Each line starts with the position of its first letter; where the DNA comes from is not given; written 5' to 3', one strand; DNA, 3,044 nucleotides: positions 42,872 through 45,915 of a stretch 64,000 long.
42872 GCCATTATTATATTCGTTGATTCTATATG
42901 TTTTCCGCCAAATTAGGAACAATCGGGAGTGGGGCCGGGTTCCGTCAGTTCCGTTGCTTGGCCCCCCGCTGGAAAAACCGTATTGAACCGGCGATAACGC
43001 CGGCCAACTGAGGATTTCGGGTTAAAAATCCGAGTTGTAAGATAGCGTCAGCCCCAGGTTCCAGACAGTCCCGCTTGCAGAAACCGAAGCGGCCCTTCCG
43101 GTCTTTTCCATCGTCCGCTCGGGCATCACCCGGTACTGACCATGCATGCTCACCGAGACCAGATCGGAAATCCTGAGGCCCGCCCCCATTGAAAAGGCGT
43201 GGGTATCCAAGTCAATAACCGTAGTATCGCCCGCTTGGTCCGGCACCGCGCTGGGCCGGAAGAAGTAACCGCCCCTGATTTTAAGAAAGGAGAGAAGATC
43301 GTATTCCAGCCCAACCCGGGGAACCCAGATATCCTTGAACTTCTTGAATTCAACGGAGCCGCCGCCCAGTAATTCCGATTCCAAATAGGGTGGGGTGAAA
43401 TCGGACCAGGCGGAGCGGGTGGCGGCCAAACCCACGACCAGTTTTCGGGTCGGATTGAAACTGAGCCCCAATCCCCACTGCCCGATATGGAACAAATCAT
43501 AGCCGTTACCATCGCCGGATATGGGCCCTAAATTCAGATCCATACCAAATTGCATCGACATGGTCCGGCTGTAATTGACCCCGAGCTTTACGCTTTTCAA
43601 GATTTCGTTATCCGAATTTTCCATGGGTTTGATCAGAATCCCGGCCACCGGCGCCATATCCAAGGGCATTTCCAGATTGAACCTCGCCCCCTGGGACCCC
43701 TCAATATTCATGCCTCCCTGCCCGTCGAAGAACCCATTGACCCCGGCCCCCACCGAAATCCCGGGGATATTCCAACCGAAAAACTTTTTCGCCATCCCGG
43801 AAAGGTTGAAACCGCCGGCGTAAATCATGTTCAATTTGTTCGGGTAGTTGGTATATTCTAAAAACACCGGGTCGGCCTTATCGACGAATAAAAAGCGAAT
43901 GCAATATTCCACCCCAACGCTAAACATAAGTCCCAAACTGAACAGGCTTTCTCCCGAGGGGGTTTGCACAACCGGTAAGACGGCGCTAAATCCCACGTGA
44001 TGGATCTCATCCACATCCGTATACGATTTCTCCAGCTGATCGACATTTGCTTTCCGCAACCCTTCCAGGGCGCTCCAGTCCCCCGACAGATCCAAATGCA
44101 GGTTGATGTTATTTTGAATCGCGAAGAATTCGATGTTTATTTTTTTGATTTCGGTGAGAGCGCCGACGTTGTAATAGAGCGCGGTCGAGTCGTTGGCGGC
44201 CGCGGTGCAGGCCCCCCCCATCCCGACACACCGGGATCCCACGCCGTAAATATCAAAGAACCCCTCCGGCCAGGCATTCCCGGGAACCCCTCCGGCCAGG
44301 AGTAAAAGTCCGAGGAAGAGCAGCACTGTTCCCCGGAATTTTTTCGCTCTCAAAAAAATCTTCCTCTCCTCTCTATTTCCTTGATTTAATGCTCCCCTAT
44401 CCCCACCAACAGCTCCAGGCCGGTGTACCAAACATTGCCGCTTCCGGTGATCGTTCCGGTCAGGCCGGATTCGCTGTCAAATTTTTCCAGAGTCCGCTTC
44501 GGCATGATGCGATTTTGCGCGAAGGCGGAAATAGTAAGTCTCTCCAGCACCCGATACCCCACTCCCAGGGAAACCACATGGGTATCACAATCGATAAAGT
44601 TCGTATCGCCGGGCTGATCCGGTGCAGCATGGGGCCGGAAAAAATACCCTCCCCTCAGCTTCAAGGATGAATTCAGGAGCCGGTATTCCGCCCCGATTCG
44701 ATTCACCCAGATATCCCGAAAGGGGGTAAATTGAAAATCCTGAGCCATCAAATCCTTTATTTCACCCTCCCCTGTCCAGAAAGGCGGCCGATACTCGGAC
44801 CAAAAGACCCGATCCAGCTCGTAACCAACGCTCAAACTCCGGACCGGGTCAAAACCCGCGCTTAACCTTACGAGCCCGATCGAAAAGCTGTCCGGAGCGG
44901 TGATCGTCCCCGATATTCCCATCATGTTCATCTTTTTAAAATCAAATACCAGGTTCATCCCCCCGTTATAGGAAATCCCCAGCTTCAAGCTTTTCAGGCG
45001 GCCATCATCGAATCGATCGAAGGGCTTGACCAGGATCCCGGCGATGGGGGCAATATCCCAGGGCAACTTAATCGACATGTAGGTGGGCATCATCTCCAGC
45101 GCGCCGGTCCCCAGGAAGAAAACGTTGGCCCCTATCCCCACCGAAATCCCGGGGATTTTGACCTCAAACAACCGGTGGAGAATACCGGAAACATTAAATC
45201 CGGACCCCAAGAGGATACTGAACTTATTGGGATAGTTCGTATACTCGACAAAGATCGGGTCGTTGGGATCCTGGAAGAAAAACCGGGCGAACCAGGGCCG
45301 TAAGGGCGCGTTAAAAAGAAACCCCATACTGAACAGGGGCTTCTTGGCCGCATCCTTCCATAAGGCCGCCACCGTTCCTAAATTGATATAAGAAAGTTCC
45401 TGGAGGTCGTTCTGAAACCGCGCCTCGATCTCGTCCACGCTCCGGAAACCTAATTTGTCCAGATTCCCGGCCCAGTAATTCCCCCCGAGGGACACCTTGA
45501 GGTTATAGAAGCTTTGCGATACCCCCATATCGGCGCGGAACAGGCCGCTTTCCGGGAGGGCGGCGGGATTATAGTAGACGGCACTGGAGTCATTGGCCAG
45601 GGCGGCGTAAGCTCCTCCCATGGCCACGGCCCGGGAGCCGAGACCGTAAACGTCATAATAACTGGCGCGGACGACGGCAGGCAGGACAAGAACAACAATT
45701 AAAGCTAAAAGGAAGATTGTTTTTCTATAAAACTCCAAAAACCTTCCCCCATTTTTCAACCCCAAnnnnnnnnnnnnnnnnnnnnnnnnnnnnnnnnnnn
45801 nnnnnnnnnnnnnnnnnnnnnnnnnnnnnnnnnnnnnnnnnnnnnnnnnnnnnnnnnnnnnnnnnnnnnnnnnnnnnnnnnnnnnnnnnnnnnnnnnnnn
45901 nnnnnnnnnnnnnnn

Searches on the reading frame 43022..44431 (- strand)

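Call 60: search_protein_families(library=pfam, proteins=[window:43022-44431:-], max_evalue=0.00001)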
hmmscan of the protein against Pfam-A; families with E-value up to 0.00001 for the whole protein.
window:43022-44431:- (469 aa): 1 family
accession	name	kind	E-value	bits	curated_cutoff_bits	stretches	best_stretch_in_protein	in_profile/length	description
PF03349.22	Toluene_X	-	7.6e-13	48.2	29.7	1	319-465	267-419/421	Outer membrane protein transport protein (OMPP1/FadL/TodX)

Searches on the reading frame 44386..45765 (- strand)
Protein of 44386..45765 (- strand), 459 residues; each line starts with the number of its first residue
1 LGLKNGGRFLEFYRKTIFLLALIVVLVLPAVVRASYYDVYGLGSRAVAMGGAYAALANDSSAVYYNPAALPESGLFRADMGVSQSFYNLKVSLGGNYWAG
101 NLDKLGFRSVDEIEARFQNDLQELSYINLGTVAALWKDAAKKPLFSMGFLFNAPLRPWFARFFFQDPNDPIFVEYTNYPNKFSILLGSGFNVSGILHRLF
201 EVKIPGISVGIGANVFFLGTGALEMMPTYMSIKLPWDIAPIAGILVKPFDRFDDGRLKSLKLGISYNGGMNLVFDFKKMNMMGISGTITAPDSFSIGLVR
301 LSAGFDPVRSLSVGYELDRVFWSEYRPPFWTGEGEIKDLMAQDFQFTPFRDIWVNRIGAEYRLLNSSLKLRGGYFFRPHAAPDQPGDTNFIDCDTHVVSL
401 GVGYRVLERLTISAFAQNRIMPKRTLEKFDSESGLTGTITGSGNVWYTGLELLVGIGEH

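Call 60: search_protein_families(library=pfam, proteins=[window:44386-45765:-], max_evalue=0.00001)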
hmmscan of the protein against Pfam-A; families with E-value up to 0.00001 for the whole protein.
window:44386-45765:- (459 aa): 1 family
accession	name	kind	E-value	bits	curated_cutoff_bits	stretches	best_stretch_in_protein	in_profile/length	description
PF03349.22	Toluene_X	-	6.3e-13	48.4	29.7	1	302-445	270-412/421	Outer membrane protein transport protein (OMPP1/FadL/TodX)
